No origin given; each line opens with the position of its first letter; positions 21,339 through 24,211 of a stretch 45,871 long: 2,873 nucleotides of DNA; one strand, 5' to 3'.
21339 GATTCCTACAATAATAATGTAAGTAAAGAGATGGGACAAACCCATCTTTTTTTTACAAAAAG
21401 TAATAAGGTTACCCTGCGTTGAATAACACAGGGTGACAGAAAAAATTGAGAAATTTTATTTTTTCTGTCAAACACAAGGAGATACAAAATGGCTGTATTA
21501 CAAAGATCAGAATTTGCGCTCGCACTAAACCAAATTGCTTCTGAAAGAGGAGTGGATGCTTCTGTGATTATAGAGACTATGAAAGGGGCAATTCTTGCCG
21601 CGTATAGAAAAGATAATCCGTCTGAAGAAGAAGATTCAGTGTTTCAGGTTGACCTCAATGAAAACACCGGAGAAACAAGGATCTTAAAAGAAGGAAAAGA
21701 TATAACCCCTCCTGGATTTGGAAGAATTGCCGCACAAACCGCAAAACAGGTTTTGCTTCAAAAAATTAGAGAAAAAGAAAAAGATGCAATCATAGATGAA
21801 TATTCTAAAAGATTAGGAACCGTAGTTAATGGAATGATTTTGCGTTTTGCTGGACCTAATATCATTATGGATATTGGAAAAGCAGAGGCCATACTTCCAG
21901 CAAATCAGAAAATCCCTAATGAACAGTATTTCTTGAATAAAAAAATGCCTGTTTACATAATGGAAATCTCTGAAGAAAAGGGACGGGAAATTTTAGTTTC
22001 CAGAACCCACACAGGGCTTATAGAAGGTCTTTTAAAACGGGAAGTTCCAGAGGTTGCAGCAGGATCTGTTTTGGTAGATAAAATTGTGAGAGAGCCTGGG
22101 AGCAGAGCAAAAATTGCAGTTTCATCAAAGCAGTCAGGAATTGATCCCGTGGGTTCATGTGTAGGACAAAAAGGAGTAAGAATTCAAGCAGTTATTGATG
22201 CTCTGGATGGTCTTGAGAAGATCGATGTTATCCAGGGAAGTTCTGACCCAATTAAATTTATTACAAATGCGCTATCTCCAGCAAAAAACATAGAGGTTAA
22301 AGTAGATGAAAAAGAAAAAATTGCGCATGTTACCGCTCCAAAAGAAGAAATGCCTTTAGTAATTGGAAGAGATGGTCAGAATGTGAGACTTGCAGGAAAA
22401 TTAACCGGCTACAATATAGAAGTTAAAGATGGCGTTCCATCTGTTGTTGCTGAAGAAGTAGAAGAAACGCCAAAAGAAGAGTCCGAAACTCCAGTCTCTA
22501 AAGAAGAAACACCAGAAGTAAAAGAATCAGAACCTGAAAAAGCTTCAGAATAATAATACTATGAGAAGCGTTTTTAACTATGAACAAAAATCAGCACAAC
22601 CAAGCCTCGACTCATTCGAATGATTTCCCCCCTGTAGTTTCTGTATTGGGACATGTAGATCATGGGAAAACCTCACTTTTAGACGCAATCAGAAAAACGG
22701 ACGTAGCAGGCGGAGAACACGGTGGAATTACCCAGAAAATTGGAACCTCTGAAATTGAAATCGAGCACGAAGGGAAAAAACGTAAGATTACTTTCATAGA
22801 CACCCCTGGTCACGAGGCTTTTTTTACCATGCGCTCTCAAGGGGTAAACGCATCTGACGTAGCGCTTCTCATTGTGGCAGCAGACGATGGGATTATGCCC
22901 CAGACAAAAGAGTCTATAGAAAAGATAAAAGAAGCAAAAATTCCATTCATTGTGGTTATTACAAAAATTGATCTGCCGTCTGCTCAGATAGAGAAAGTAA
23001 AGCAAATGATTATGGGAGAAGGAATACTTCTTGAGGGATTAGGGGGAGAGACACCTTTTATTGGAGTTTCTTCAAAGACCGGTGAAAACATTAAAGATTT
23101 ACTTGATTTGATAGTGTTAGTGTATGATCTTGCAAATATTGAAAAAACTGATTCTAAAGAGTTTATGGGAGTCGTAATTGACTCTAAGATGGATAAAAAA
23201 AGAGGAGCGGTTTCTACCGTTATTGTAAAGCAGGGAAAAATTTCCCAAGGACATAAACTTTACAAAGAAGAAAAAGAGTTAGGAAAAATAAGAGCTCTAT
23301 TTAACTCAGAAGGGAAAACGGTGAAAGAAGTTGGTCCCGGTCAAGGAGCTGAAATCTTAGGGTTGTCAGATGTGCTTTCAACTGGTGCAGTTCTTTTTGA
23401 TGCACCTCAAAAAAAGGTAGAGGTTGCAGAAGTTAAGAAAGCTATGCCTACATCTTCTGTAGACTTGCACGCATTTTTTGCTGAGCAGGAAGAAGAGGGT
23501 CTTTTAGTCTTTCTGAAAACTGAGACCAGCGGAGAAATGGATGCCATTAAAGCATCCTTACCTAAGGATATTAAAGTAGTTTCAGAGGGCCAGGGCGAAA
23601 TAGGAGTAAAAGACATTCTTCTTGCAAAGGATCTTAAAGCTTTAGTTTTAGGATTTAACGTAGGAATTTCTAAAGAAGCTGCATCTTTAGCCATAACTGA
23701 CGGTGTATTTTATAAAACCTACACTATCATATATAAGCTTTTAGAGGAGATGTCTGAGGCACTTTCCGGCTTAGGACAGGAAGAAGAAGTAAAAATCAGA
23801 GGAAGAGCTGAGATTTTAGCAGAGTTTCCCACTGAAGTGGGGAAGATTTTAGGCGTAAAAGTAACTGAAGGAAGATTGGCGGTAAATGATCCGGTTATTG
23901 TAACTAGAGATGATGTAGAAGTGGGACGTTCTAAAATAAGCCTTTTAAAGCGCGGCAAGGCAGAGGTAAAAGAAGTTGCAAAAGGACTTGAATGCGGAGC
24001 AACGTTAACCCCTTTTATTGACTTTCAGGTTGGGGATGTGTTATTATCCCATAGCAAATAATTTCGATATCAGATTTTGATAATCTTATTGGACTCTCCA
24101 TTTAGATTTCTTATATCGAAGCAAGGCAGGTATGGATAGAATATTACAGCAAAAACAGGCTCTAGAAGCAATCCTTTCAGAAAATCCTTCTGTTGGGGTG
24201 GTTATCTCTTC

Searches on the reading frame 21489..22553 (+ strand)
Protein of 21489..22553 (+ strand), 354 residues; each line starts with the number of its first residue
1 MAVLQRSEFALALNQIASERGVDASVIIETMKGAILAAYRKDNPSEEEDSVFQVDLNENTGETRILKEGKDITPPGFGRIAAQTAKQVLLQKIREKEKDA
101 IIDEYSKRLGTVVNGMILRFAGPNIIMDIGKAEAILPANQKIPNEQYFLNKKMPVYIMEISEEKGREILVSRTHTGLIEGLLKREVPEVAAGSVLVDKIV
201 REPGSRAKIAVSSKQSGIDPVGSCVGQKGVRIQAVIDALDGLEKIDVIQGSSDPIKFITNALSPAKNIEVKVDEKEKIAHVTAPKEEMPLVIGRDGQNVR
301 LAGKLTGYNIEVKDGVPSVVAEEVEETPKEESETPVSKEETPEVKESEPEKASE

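Call 11: search_protein_families(library=pfam, proteins=[window:21489-22553:+])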
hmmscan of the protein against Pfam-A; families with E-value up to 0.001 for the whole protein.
window:21489-22553:+ (354 aa): 4 families
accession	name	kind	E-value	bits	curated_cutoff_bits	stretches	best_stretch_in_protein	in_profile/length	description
PF13184.12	KH_5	-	7.1e-24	84.2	27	1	203-272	1-69/69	NusA-like KH domain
PF08529.16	NusA_N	-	2.3e-17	63.8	23.8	2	8-68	1-58/119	NusA N-terminal domain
PF13083.13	KH_KhpA-B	-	0.00016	22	32.1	1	255-299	4-51/73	KhpA/KhpB, KH domain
PF23095.1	KH_NusA_C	-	0.00072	20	34.2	0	291-314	13-36/59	Transcription termination/antitermination protein NusA, KH domain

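Call 18: find_encoding_contigs(protein=window:21489-22553:+, flank=10000, max_places=10)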
Protein window:21489-22553:+ (354 aa): 4 contigs read that carry it; 4 places shown.
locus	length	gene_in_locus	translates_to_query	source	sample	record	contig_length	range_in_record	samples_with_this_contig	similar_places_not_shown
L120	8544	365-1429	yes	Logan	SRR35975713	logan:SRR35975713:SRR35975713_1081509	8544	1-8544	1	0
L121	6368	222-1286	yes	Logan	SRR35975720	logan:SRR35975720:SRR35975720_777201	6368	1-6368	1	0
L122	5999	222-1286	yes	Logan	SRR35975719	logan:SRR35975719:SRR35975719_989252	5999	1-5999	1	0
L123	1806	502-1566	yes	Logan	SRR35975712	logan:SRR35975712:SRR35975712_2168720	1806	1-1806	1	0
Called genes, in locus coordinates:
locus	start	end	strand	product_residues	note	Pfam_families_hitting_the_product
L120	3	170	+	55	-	?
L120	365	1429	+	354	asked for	PF08529:NusA_N, PF13184:KH_NusA_1st, PF26594:KH_NusA_2nd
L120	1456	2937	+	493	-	PF00009:GTP_EFTU, PF00071:Ras (weak), PF01926:MMR_HSR1, PF08477:Roc (weak), PF22042:EF-G_D2, PF03144:GTP_EFTU_D2 (faint), PF11987:IF-2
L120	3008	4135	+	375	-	-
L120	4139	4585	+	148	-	-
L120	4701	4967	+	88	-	PF00312:Ribosomal_S15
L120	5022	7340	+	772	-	PF01138:RNase_PH, PF03725:RNase_PH_C (faint), PF01138:RNase_PH, PF00013:KH_1, PF00575:S1, PF23459:S1_RRP5 (weak)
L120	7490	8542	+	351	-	?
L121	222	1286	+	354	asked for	PF08529:NusA_N, PF13184:KH_NusA_1st, PF26594:KH_NusA_2nd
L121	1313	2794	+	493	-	PF00009:GTP_EFTU, PF00071:Ras (weak), PF01926:MMR_HSR1, PF08477:Roc (weak), PF22042:EF-G_D2, PF03144:GTP_EFTU_D2 (faint), PF11987:IF-2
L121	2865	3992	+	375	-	-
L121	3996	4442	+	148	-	-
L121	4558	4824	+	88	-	PF00312:Ribosomal_S15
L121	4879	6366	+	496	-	?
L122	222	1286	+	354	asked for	PF08529:NusA_N, PF13184:KH_NusA_1st, PF26594:KH_NusA_2nd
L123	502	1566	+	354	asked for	PF08529:NusA_N, PF13184:KH_NusA_1st, PF26594:KH_NusA_2nd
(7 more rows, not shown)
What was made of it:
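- RNase J and PNPase genes are in the window (call 18 gene table).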

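Call 19: find_homologous_proteins(query=window:21489-22553:+, max_evalue=1e-40)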
Query window:21489-22553:+ (354 aa): 7996 proteins with E <= 1e-40 among 8000 candidates; the best 120 are listed.
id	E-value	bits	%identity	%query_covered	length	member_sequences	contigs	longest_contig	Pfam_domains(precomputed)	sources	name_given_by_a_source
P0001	1.3e-216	736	99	100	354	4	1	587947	PF13184.13,PF26594.2,PF08529.17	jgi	-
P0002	4.6e-184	629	86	98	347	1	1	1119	PF13184.13,PF26594.2,PF08529.17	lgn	-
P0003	3.6e-180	616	85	100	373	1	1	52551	PF13184.13,PF26594.2,PF08529.17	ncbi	ncbi:MAG: transcription termination factor NusA [Candidatus Levyibacteriota bacterium]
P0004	1.0e-179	615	83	100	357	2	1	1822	PF13184.13,PF26594.2,PF08529.17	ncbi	-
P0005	8.1e-179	612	86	94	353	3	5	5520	PF13184.13,PF26594.2,PF08529.17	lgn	-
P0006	4.0e-178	610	88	90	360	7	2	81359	PF13184.13,PF26594.2,PF08529.17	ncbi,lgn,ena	-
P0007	5.6e-178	609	84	97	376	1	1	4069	PF13184.13,PF26594.2,PF08529.17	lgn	-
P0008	1.9e-177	607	85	94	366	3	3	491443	PF13184.13,PF26594.2,PF08529.17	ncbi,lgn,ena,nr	ncbi:MAG TPA: transcription termination factor NusA [Candidatus Levybacteria bacterium]|nr:transcrip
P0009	8.3e-177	605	82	99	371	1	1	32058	PF13184.13,PF26594.2,PF08529.17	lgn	-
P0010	9.0e-177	605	79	100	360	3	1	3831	PF13184.13,PF26594.2,PF08529.17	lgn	-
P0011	7.4e-176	602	84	96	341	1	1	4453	PF13184.13,PF26594.2,PF08529.17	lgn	-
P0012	2.0e-175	601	82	98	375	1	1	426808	PF13184.13,PF26594.2,PF08529.17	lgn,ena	-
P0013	7.1e-175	599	81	100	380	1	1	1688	PF13184.13,PF26594.2,PF08529.17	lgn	-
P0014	1.2e-174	598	87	90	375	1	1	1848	PF13184.13,PF26594.2,PF08529.17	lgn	-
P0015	1.3e-174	598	86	94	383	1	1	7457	PF13184.13,PF26594.2,PF08529.17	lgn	-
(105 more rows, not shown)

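Call 20: find_encoding_contigs(protein=P0001, flank=10000, max_places=3)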
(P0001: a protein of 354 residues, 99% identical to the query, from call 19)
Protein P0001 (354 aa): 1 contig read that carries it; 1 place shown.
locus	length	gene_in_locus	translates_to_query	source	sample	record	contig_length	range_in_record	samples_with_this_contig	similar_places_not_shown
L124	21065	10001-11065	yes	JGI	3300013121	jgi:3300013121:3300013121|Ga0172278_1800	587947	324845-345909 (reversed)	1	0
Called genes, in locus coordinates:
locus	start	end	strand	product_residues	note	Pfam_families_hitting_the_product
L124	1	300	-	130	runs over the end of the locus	-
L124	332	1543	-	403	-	PF12704:MacB_PCD, PF02687:FtsX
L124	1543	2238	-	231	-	PF00005:ABC_tran, PF02463:SMC_N (faint)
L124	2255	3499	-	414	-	PF25919:BSH_CusB (faint), PF00364:Biotin_lipoyl (faint), PF25917:BSH_RND (faint), PF25984:BSH_YknX (weak), PF25954:Beta-barrel_RND_2 (weak), PF25990:Beta-barrel_YknX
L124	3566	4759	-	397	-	PF12704:MacB_PCD, PF02687:FtsX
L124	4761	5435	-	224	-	PF00005:ABC_tran, PF02463:SMC_N (faint), PF13304:AAA_21 (faint)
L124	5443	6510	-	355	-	PF25917:BSH_RND (weak), PF25940:LcnD_C, PF25990:Beta-barrel_YknX, PF25975:CzcB_C (weak)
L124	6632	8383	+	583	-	PF00515:TPR_1 (faint), PF07719:TPR_2 (faint), PF13424:TPR_12 (faint), PF13428:TPR_14 (faint), PF13181:TPR_8 (faint)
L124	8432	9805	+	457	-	PF24517:CBM96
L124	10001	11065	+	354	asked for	PF08529:NusA_N, PF13184:KH_NusA_1st, PF26594:KH_NusA_2nd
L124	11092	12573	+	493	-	PF00009:GTP_EFTU, PF00071:Ras (weak), PF00350:Dynamin_N (faint), PF01926:MMR_HSR1, PF08477:Roc (weak), PF22042:EF-G_D2, PF03144:GTP_EFTU_D2 (faint), PF11987:IF-2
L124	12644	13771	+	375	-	-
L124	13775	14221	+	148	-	-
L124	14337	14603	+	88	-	PF00312:Ribosomal_S15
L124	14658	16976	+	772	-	PF01138:RNase_PH, PF03725:RNase_PH_C (faint), PF01138:RNase_PH, PF00013:KH_1, PF00575:S1, PF23459:S1_RRP5 (weak)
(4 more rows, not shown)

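Call 21: find_encoding_contigs(protein=P0003, flank=10000, max_places=2)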
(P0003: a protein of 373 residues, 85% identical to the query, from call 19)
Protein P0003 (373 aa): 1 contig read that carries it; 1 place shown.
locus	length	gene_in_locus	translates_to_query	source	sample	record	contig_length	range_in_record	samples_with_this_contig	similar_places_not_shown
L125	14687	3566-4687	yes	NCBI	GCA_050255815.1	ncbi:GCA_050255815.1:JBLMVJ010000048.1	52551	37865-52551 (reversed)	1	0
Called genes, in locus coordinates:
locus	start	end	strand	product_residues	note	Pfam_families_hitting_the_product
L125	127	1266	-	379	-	PF12704:MacB_PCD, PF02687:FtsX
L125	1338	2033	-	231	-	PF00005:ABC_tran, PF02463:SMC_N (faint), PF13304:AAA_21 (faint)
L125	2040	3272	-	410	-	PF25919:BSH_CusB (faint), PF25944:Beta-barrel_RND (weak), PF25990:Beta-barrel_YknX, PF26002:Beta-barrel_AprE (weak), PF25989:YknX_C (weak)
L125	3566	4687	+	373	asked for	PF08529:NusA_N, PF13184:KH_NusA_1st, PF26594:KH_NusA_2nd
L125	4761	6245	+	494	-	PF00009:GTP_EFTU, PF00350:Dynamin_N (faint), PF01926:MMR_HSR1, PF08477:Roc (weak), PF22042:EF-G_D2, PF11987:IF-2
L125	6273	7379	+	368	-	-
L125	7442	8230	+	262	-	PF00486:Trans_reg_C (weak)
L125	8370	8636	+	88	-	PF00312:Ribosomal_S15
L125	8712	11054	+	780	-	-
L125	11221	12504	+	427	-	PF00004:AAA, PF07728:AAA_5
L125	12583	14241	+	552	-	PF00753:Lactamase_B (weak), PF12706:Lactamase_B_2 (weak), PF07521:RMMBL (faint), PF22505:RNase_J_b_CASP, PF17770:RNase_J_C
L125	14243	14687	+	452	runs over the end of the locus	-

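Call 22: find_encoding_contigs(protein=P0008, flank=10000, max_places=2)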
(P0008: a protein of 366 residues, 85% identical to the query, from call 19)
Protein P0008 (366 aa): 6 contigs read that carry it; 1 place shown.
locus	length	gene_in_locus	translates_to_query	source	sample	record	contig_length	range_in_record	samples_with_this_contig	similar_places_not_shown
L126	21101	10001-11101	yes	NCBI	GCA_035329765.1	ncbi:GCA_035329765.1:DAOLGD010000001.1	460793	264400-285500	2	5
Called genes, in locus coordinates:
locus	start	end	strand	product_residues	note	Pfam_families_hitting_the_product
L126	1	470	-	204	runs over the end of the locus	-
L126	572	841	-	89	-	PF01047:MarR (weak), PF13412:HTH_24 (faint), PF14947:HTH_45 (weak)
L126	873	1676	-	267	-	PF00730:HhH-GPD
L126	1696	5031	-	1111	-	PF00873:ACR_tran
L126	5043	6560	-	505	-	PF00364:Biotin_lipoyl (faint), PF25973:BSH_CzcB (faint), PF25984:BSH_YknX (faint), PF25989:YknX_C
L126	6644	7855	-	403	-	PF12704:MacB_PCD, PF02687:FtsX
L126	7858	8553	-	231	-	PF00005:ABC_tran, PF02463:SMC_N (faint), PF13304:AAA_21 (faint)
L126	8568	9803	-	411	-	PF25919:BSH_CusB (faint), PF00364:Biotin_lipoyl (faint), PF25917:BSH_RND (faint), PF25984:BSH_YknX, PF26002:Beta-barrel_AprE (faint), PF25990:Beta-barrel_YknX (weak)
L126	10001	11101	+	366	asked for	PF08529:NusA_N, PF13184:KH_NusA_1st, PF26594:KH_NusA_2nd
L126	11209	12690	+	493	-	PF00009:GTP_EFTU, PF00071:Ras (weak), PF00350:Dynamin_N (faint), PF01926:MMR_HSR1, PF08477:Roc (weak), PF22042:EF-G_D2, PF11987:IF-2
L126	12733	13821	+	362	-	-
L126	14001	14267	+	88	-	PF00312:Ribosomal_S15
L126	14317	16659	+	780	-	PF01138:RNase_PH, PF03725:RNase_PH_C (faint), PF01138:RNase_PH, PF00013:KH_1, PF00575:S1, PF23459:S1_RRP5 (weak)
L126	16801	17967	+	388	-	PF00004:AAA, PF07728:AAA_5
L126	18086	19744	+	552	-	PF00753:Lactamase_B, PF07521:RMMBL (faint), PF22505:RNase_J_b_CASP, PF17770:RNase_J_C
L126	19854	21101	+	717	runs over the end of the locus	PF17854:FtsK_alpha, PF01580:FtsK_SpoIIIE, PF09397:FtsK_gamma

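Call 23: find_encoding_contigs(protein=P0012, flank=10000, max_places=2)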
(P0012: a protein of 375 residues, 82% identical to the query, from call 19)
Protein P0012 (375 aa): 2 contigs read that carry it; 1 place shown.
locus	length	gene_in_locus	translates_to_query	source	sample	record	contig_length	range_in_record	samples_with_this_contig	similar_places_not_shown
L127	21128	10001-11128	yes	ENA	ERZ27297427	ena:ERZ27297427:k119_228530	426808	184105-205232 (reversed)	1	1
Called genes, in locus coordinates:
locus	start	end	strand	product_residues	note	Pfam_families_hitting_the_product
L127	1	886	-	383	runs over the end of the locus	PF09903:DUF2130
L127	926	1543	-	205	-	PF18896:SLT_3 (weak)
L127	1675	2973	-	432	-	PF00486:Trans_reg_C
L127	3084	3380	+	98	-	-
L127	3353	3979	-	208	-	PF00188:CAP (weak)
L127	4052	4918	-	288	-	PF00730:HhH-GPD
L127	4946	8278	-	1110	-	PF00873:ACR_tran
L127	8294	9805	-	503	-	PF25919:BSH_CusB (faint), PF00364:Biotin_lipoyl (faint), PF25973:BSH_CzcB (weak), PF25984:BSH_YknX (faint), PF25989:YknX_C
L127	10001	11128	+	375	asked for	PF08529:NusA_N, PF13184:KH_NusA_1st, PF26594:KH_NusA_2nd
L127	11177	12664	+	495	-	PF00009:GTP_EFTU, PF00071:Ras (weak), PF01926:MMR_HSR1, PF08477:Roc (weak), PF22042:EF-G_D2, PF11987:IF-2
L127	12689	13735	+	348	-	-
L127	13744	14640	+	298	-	PF00486:Trans_reg_C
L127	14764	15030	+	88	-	PF00312:Ribosomal_S15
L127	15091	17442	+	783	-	PF01138:RNase_PH, PF03725:RNase_PH_C, PF01138:RNase_PH, PF00013:KH_1, PF00575:S1, PF23459:S1_RRP5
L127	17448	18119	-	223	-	PF00149:Metallophos, PF12850:Metallophos_2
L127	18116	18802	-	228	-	PF01255:Prenyltransf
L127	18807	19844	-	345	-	PF00348:polyprenyl_synt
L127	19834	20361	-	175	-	PF00293:NUDIX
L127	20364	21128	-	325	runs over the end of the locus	PF22700:MVD-like_N, PF00288:GHMP_kinases_N (weak), PF18376:MDD_C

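Call 31: find_encoding_contigs(protein=P0006, flank=10000, max_places=3)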
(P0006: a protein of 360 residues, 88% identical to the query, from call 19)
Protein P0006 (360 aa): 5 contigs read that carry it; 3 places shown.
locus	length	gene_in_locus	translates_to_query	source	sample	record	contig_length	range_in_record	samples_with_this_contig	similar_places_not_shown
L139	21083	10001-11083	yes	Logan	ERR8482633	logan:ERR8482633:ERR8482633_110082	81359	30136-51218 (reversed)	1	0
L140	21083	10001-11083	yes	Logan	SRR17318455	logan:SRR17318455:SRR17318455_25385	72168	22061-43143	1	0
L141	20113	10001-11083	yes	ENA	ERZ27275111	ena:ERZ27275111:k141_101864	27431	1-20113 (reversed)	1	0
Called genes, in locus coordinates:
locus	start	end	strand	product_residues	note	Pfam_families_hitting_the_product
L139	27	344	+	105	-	-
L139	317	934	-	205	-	PF00188:CAP (weak)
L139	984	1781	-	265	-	PF00730:HhH-GPD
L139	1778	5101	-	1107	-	PF00873:ACR_tran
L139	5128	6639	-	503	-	PF25919:BSH_CusB (faint), PF00364:Biotin_lipoyl (faint), PF25967:RND-MFP_C (faint), PF25973:BSH_CzcB (faint), PF25984:BSH_YknX (faint), PF25989:YknX_C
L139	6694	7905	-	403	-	PF12704:MacB_PCD, PF02687:FtsX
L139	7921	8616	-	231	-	PF00005:ABC_tran, PF02463:SMC_N (faint), PF13304:AAA_21 (faint)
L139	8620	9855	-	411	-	PF25990:Beta-barrel_YknX, PF25954:Beta-barrel_RND_2 (faint), PF26002:Beta-barrel_AprE (weak), PF25967:RND-MFP_C (faint), PF25975:CzcB_C (faint)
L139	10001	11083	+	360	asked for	PF08529:NusA_N (weak), PF13184:KH_NusA_1st, PF26594:KH_NusA_2nd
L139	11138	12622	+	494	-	PF00009:GTP_EFTU, PF00071:Ras (weak), PF00350:Dynamin_N (faint), PF01926:MMR_HSR1, PF08477:Roc (weak), PF22042:EF-G_D2, PF11987:IF-2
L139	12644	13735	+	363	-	-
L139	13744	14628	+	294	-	PF00486:Trans_reg_C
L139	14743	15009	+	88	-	PF00312:Ribosomal_S15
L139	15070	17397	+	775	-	PF01138:RNase_PH, PF03725:RNase_PH_C, PF01138:RNase_PH, PF00013:KH_1, PF00575:S1, PF23459:S1_RRP5 (weak)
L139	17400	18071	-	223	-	PF00149:Metallophos, PF12850:Metallophos_2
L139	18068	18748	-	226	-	PF01255:Prenyltransf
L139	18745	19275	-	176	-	PF00293:NUDIX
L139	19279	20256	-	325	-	PF22700:MVD-like_N, PF00288:GHMP_kinases_N, PF18376:MDD_C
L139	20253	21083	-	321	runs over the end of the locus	PF00288:GHMP_kinases_N, PF08544:GHMP_kinases_C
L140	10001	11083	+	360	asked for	PF08529:NusA_N (weak), PF13184:KH_NusA_1st, PF26594:KH_NusA_2nd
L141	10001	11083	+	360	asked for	PF08529:NusA_N (weak), PF13184:KH_NusA_1st, PF26594:KH_NusA_2nd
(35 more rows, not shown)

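Call 32: find_encoding_contigs(protein=P0009, flank=10000, max_places=2)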
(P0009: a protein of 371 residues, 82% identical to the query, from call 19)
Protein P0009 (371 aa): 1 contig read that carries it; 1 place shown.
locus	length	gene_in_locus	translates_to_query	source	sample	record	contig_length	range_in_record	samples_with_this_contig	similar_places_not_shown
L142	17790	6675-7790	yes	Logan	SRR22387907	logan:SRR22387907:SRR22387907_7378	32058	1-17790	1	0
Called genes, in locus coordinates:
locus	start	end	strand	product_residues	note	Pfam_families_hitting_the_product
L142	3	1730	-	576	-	?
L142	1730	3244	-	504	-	PF25919:BSH_CusB (faint), PF25973:BSH_CzcB (faint), PF25989:YknX_C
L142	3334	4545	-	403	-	PF12704:MacB_PCD, PF02687:FtsX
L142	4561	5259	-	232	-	PF00005:ABC_tran, PF02463:SMC_N (faint), PF13304:AAA_21 (faint)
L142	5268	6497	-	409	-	PF25919:BSH_CusB (faint), PF00364:Biotin_lipoyl (faint), PF25973:BSH_CzcB (weak), PF25984:BSH_YknX, PF25990:Beta-barrel_YknX, PF25954:Beta-barrel_RND_2 (weak), PF25967:RND-MFP_C (weak)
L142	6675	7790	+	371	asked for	PF08529:NusA_N (weak), PF13184:KH_NusA_1st, PF26594:KH_NusA_2nd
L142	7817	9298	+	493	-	PF00009:GTP_EFTU, PF00071:Ras (weak), PF00350:Dynamin_N (faint), PF01926:MMR_HSR1, PF08477:Roc (weak), PF22042:EF-G_D2, PF11987:IF-2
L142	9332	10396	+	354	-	-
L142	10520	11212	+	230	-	PF04029:2-ph_phosp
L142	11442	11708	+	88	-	PF00312:Ribosomal_S15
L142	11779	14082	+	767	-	PF01138:RNase_PH, PF03725:RNase_PH_C (faint), PF01138:RNase_PH, PF00013:KH_1, PF00575:S1, PF23459:S1_RRP5 (weak)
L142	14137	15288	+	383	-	PF00004:AAA, PF07728:AAA_5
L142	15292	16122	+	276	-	PF00561:Abhydrolase_1, PF12146:Hydrolase_4, PF12697:Abhydrolase_6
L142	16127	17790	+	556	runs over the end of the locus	PF00753:Lactamase_B (weak), PF12706:Lactamase_B_2 (weak), PF07521:RMMBL (faint), PF22505:RNase_J_b_CASP, PF17770:RNase_J_C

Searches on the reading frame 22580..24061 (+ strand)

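Call 11: search_protein_families(library=pfam, proteins=[window:22580-24061:+])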
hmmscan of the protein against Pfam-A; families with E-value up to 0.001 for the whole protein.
window:22580-24061:+ (493 aa): 9 families
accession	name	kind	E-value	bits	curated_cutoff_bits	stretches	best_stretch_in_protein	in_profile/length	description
PF00009.33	GTP_EFTU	-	1.2e-36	126.5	26.5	1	20-180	6-184/188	Elongation factor Tu GTP binding domain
PF22042.2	EF-G_D2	-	8.2e-22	77.6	27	1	194-273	1-82/84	Elongation factor G domain 2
PF11987.13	IF-2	-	6.5e-18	65.2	27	1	292-391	8-116/117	Translation-initiation factor 2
PF01926.29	MMR_HSR1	-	3.2e-11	43.8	21.9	1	20-129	2-113/113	50S ribosome-binding GTPase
PF00071.28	Ras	-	1.6e-07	31.5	21.6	1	22-178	4-156/162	Ras family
PF08477.19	Roc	-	6.9e-07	30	27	1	20-131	2-119/119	Ras of Complex, Roc, domain of DAPkinase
PF03144.31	GTP_EFTU_D2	-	2.5e-06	28.2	30.3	0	421-488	1-72/73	Elongation factor Tu domain 2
PF00350.29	Dynamin_N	-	6.9e-05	23.4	27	0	20-54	1-35/168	Dynamin family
PF03029.23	ATP_bind_1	-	0.0001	22.6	27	1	60-190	85-222/240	Conserved hypothetical ATP binding protein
